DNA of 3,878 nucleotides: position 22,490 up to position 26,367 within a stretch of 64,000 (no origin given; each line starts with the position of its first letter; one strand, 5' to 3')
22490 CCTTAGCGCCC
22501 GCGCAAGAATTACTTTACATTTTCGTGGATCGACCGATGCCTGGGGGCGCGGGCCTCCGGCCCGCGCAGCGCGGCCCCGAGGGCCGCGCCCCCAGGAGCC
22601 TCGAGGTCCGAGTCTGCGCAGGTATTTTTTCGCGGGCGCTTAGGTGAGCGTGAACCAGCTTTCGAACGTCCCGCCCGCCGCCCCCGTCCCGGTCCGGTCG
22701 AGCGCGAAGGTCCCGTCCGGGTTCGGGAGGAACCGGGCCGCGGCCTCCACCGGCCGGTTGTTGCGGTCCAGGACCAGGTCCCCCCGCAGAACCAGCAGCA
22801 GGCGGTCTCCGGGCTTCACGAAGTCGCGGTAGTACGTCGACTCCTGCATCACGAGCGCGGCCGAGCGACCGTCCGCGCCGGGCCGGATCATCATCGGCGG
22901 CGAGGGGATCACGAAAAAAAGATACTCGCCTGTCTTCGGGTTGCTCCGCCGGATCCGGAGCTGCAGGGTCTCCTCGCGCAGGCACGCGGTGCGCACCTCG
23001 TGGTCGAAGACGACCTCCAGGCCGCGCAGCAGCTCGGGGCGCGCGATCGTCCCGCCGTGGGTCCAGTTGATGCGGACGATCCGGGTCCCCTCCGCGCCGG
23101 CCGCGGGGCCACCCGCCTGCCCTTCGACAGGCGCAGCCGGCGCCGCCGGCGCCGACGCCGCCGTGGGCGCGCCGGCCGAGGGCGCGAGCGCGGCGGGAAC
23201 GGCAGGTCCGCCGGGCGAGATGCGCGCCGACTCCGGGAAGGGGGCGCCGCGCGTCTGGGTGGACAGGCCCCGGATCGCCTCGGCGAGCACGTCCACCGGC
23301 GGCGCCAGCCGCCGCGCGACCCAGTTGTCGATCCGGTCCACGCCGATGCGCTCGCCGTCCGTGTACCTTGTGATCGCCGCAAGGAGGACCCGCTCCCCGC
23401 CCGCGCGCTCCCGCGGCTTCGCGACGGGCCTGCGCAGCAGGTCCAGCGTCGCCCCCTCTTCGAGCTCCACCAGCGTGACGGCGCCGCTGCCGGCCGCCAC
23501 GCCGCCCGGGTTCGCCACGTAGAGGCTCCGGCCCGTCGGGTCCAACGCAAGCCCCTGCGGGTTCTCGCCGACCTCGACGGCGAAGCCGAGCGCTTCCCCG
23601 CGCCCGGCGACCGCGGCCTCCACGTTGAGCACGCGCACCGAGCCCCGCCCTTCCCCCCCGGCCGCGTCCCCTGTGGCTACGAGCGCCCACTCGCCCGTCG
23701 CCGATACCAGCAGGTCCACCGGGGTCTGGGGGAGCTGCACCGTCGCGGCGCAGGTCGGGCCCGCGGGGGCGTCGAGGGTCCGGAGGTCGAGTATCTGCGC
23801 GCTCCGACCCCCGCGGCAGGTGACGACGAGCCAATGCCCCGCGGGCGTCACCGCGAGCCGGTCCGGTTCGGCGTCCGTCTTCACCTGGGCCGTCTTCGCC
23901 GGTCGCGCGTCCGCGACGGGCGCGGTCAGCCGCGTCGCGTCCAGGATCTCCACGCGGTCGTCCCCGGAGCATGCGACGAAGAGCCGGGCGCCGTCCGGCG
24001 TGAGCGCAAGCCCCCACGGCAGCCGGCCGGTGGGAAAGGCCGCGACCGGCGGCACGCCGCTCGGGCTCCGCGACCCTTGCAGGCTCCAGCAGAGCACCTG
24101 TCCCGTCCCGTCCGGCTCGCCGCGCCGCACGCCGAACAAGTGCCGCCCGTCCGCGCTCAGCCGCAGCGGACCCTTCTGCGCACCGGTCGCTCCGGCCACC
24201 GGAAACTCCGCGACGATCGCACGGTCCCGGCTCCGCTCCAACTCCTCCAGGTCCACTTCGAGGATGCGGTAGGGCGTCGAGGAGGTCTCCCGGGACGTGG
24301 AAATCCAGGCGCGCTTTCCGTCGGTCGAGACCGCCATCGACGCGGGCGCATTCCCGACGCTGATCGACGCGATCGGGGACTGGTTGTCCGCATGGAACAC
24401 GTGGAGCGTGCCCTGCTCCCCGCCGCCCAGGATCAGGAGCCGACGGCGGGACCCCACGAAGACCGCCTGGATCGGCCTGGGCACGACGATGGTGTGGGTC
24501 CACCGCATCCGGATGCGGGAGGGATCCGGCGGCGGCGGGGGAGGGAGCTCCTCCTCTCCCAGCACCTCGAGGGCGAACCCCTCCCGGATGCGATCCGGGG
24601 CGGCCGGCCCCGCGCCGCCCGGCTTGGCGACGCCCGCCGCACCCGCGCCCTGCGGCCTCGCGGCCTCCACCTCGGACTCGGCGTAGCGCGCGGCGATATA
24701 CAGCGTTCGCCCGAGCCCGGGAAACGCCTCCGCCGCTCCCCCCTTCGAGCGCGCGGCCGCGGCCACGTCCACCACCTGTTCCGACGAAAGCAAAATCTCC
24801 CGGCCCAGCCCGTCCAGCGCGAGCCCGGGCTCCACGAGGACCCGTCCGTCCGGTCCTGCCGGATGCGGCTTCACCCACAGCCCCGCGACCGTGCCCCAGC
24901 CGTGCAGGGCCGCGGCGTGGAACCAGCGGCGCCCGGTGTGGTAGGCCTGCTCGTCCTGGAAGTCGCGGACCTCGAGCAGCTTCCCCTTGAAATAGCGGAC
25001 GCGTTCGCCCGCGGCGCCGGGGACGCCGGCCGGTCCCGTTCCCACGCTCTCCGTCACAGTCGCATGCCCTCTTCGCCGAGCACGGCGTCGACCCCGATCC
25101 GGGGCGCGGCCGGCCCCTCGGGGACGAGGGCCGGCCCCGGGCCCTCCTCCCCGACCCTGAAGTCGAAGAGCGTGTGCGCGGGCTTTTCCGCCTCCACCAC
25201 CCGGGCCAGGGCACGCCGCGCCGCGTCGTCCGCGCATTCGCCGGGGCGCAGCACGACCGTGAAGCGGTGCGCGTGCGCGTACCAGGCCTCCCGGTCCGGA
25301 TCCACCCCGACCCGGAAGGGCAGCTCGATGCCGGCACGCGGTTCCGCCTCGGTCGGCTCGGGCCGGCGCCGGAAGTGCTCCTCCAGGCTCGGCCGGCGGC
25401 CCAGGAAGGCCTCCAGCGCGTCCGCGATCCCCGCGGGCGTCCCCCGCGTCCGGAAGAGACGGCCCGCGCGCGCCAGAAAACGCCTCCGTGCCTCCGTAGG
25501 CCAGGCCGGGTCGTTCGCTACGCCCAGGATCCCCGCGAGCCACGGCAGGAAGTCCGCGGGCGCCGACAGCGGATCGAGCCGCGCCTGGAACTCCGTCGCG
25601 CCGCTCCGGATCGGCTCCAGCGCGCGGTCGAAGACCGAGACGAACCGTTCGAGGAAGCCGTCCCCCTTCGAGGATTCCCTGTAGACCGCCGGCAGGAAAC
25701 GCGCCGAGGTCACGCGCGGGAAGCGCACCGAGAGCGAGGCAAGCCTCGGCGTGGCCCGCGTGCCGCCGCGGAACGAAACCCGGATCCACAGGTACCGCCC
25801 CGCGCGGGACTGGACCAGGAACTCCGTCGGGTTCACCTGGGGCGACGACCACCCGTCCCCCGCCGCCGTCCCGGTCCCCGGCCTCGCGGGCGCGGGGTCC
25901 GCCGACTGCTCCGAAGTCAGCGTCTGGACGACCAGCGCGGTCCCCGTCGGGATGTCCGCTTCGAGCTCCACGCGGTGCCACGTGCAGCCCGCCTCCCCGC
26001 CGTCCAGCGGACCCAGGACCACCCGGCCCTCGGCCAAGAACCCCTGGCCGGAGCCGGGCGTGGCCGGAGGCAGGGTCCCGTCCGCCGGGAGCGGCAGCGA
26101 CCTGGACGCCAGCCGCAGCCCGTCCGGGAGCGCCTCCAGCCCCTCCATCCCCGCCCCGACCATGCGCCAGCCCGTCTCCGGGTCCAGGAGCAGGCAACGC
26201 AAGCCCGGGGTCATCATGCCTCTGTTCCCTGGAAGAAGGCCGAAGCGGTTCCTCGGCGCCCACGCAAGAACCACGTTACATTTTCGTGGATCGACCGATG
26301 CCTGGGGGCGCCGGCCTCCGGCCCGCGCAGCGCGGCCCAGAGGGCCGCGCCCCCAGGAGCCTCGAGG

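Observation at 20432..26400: Two fibre-like paralogs share a ~90-aa N-terminal anchor domain but have unrelated C-termini, separated by a MITE and bracketed by 147-bp direct repeats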

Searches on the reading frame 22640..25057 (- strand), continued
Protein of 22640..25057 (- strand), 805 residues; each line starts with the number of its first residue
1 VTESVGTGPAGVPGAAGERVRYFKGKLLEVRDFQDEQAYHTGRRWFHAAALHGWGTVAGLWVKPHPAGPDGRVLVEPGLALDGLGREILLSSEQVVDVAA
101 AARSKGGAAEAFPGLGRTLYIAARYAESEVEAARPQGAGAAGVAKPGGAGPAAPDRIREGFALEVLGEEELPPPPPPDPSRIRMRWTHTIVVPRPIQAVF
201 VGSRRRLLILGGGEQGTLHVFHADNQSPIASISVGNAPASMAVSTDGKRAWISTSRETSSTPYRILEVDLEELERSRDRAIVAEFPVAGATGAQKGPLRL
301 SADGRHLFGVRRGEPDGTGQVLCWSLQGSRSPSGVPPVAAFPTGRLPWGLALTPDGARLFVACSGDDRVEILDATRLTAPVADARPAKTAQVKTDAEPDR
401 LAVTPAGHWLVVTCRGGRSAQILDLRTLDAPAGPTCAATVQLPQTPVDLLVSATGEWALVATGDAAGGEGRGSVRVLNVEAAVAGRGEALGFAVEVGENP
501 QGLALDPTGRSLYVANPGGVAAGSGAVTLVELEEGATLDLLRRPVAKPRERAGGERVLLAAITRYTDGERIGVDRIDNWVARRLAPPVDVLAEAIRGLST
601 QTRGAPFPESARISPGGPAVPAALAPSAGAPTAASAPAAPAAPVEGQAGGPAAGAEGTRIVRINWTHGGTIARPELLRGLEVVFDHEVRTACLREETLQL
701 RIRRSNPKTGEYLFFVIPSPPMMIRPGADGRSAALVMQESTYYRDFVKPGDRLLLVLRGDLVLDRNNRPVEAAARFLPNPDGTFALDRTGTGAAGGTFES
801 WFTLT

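Call 97: fold_search(model_id=the predicted structure, library=pdb)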
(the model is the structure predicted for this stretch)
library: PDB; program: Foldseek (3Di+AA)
matches with E <= 10: 1872; with E <= 0.001: 1721
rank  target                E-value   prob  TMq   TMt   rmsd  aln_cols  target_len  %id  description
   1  1l0q_A                7.5e-18  1.00  0.30  0.60   4.4       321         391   20  Tandem YVTN beta-propeller and PKD domains from an archaeal surface layer protein (released 2002-11-06)
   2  3zwl_D                1.0e-16  1.00  0.34  0.73   4.5       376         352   12  Structure of eukaryotic translation initiation factor eIF3i complex with eIF3b C-terminus (655-700) (released 2011-10-05)
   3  1gxr_A                2.6e-16  1.00  0.32  0.74   6.7       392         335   16  WD40 Region of Human Groucho/TLE1 (released 2002-06-13)
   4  3zwl_B                3.5e-16  1.00  0.34  0.76   3.9       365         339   12  Structure of eukaryotic translation initiation factor eIF3i complex with eIF3b C-terminus (655-700) (released 2011-10-05)
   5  1gxr_B                5.1e-16  1.00  0.33  0.78   3.9       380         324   17  WD40 Region of Human Groucho/TLE1 (released 2002-06-13)
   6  2ce8_A                8.1e-16  1.00  0.33  0.73   6.3       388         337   16  An EH1 peptide bound to the Groucho-TLE WD40 domain. (released 2006-06-14)
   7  9j9h_AR               8.9e-16  1.00  0.32  0.75   3.9       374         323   13  High-resolution cryo-EM structure of the Plasmodium falciparum 80S ribosome bound to RACK1 and E-tRNA (released 2025-06-04)
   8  9rpv_Rg               2.0e-15  1.00  0.33  0.77   3.9       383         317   14  Structure of the ZAK-bound human disome (released 2025-12-10)
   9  4u1e_I                2.5e-15  1.00  0.32  0.74   4.4       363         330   12  Crystal structure of the eIF3b-CTD/eIF3i/eIF3g-NTD translation initiation complex (released 2014-09-10)
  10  8gfv_B                3.8e-15  1.00  0.33  0.77   3.9       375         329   13  CryoEM structure of beta-2-adrenergic receptor in complex with GTP-bound Gs heterotrimer (transition intermediate #1 o (released 2024-03-06)
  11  3ow8_A                4.2e-15  1.00  0.31  0.81   3.8       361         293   13  Crystal Structure of the WD repeat-containing protein 61 (released 2010-09-29)
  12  7mqa_LJ               4.2e-15  1.00  0.32  0.54   6.6       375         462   15  Cryo-EM structure of the human SSU processome, state post-A1 (released 2021-09-22)
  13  3ow8_B                5.4e-15  1.00  0.32  0.82   3.5       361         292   13  Crystal Structure of the WD repeat-containing protein 61 (released 2010-09-29)
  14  2ce9_D                5.7e-15  1.00  0.33  0.75   4.3       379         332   17  A WRPW peptide bound to the Groucho-TLE WD40 domain. (released 2006-06-14)
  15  5yzv_B                6.0e-15  1.00  0.31  0.81   4.4       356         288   16  Biophysical and structural characterization of the thermostable WD40 domain of a prokaryotic protein, Thermomonospora  (released 2018-10-03)
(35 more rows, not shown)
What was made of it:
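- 23453..24514 (-): Fibre B beta-propeller (aa about 182-535). Foldseek top hit 1l0q (YVTN); YncE also matches (call 97).
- Tried and rejected: The fold search of fibre B was swamped by propeller hits and said nothing about its C-terminal domain (call 97).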

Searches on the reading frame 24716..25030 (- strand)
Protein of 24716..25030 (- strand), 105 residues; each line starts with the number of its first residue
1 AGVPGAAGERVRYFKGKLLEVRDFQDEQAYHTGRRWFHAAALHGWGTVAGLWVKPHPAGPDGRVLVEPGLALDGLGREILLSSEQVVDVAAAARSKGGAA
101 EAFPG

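Call 40: search_solved_structures(query=A3, max_evalue=10, show_alignments=3)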
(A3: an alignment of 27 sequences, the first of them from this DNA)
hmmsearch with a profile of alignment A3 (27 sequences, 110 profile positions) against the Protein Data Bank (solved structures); distinct sequences matched with E-value up to 10: 20.
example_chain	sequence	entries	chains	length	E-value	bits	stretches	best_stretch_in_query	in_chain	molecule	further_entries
7b5h_AA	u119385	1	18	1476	6.3e-06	28.8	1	11-87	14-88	All3314 protein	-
9wt0_a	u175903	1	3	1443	0.049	16.3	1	9-81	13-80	PKD domain-containing protein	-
5j26_A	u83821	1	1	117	0.32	13.6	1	59-95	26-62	Tumor suppressor p53-binding protein 1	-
1xni_A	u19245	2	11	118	0.32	13.6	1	59-95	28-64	Tumor suppressor p53-binding protein 1 | TP53-binding protein 1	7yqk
4x34_A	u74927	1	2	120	0.33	13.6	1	59-95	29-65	Tumor suppressor p53-binding protein 1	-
2g3r_A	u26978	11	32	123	0.35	13.5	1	59-95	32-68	Tumor suppressor p53-binding protein 1 | TP53-binding protein 1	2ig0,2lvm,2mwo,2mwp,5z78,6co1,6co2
8svg_A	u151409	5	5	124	0.36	13.5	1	59-95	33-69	Tumor protein p53 binding protein 1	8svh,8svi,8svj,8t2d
6upt_A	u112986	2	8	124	0.36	13.5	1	59-95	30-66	TP53-binding protein 1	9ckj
3lgf_A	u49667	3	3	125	0.36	13.5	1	59-95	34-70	Tumor suppressor p53-binding protein 1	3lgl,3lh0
4rg2_A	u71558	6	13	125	0.36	13.5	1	59-95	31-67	Tumor suppressor p53-binding protein 1 | TP53-binding protein 1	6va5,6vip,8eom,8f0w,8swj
6my0_A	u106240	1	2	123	0.42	13.3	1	59-94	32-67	TP53-binding protein 1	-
1ssf_A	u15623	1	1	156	0.56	12.9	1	59-95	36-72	Transformation related protein 53 binding protein 1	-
8u4u_A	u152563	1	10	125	0.58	12.8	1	59-93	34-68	TP53-binding protein 1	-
11sm_A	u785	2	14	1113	0.64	12.7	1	59-103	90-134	Miniconductance mechanosensitive channel MscM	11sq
4cri_A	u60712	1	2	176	0.7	12.5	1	59-95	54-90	TUMOR SUPPRESSOR P53-BINDING PROTEIN 1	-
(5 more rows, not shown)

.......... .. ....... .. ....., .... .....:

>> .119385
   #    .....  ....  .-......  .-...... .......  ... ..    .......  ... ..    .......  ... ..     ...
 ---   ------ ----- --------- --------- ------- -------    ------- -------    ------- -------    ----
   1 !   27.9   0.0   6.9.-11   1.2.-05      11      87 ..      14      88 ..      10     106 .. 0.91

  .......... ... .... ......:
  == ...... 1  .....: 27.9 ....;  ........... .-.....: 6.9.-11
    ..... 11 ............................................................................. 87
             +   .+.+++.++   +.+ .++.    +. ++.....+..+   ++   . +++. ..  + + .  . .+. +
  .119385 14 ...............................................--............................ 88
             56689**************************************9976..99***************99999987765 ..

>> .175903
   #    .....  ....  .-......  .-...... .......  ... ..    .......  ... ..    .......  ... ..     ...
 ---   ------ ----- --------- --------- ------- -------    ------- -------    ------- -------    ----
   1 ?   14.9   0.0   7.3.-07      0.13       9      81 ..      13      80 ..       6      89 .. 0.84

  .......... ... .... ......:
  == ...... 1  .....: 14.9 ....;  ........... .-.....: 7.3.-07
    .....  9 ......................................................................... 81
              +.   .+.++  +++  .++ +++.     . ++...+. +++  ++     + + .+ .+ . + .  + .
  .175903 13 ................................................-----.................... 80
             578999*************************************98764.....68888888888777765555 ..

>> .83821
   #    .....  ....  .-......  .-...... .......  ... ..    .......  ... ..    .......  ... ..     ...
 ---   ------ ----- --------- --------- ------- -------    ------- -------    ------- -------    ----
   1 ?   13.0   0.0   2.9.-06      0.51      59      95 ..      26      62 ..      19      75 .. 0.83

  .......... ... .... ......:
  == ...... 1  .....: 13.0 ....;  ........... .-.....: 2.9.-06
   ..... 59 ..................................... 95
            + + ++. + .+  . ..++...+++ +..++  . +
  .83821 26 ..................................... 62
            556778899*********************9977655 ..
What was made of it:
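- A profile of the module hits the N-terminus of Anabaena Cis19 (All3314, 7b5h; E 6e-6) and of AlgoCIS Alg19 (9wt0; E 0.049) (call 40).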

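Call 53: search_protein_representatives(alignment_id=A4)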
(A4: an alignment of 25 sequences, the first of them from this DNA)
Query: 25 sequences, 108 profile positions. Proteins with E-value up to 0.001 (for the whole library): 13056; up to 1e-10: 8023; up to 1e-30: 137. The best 150 are listed.
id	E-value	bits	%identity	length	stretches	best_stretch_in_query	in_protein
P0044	8.7e-38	144.2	-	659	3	6-84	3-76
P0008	9.9e-38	144.0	-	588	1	1-107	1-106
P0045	2.1e-37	143.0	-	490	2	6-92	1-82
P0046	2.7e-37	142.6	-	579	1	1-107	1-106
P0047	5.6e-37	141.6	-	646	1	1-107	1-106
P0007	1.7e-36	140.0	-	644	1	1-107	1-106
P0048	2.8e-36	139.3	-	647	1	1-107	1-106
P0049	3.2e-36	139.2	-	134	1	1-106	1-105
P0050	4.6e-36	138.6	-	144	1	3-98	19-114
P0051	1.2e-35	137.3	-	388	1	1-107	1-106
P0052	2.6e-35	136.2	-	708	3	4-83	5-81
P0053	4.2e-35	135.6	-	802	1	1-107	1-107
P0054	5.2e-35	135.3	-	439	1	2-96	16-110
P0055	8.2e-35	134.6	-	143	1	1-97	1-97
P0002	1.6e-34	133.7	-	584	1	1-107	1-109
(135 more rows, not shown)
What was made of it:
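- The module occurs in 13,056 50%-identity clusters (call 53).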

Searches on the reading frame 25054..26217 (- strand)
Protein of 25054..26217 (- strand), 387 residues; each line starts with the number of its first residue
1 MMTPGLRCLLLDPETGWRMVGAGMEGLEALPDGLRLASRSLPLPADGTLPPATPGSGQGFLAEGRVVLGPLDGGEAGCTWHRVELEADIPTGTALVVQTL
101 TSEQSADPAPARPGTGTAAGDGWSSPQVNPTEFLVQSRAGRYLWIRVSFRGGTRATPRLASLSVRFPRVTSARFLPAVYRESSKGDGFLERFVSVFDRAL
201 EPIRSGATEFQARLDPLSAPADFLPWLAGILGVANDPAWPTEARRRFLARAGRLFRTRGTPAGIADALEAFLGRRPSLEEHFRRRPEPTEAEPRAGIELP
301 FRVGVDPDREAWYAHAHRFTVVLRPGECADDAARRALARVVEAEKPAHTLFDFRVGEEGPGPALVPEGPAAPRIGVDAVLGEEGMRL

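Call 11: search_protein_families(library=pfam, proteins=[window:25054-26217:-], max_evalue=0.01)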
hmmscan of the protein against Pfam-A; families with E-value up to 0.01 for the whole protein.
window:25054-26217:- (387 aa): 1 family
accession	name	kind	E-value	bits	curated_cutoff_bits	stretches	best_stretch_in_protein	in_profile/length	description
PF09684.15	Tail_P2_I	-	1.7e-14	54.3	20.6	1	195-347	11-138/139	Phage tail protein (Tail_P2_I)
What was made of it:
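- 25054..26217 (-): gpI-like wedge/adaptor protein (Tail_P2_I; Cis12/TssG analogue), 387 aa. Pfam Tail_P2_I at E 1.7e-14 (call 11).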

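Call 14: search_protein_families(library=ncbifam, proteins=[window:25054-26217:-], max_evalue=0.01)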
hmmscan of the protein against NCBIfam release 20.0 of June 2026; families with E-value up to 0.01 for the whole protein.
window:25054-26217:- (387 aa): 3 families
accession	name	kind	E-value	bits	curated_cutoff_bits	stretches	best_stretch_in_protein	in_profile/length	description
NF053768.1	CIS12_fam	equivalog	9.9e-39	133.6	860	1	118-349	418-666/715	CIS12 family contractile injection system protein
TIGR02242.1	tail_TIGR02242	domain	2.5e-27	95.5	51.85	1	173-281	2-109/131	phage tail protein domain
TIGR01634.1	tail_P2_I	equivalog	0.00015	21.7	30.05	1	210-287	26-103/139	phage tail protein I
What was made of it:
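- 25054..26217 (-): NCBIfam CIS12_fam at E 1e-38 (133.6 bits, below the 860-bit cut-off) and TIGR02242 (call 14).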

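Call 90: search_protein_families(library=phrogs, proteins=[window:25054-26217:-], max_evalue=0.01)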
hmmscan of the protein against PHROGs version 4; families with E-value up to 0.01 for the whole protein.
window:25054-26217:- (387 aa): 1 family
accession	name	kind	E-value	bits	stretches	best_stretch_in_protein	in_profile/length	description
phrog_48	-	tail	6.2e-09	36.4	1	215-284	48-117/478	tail protein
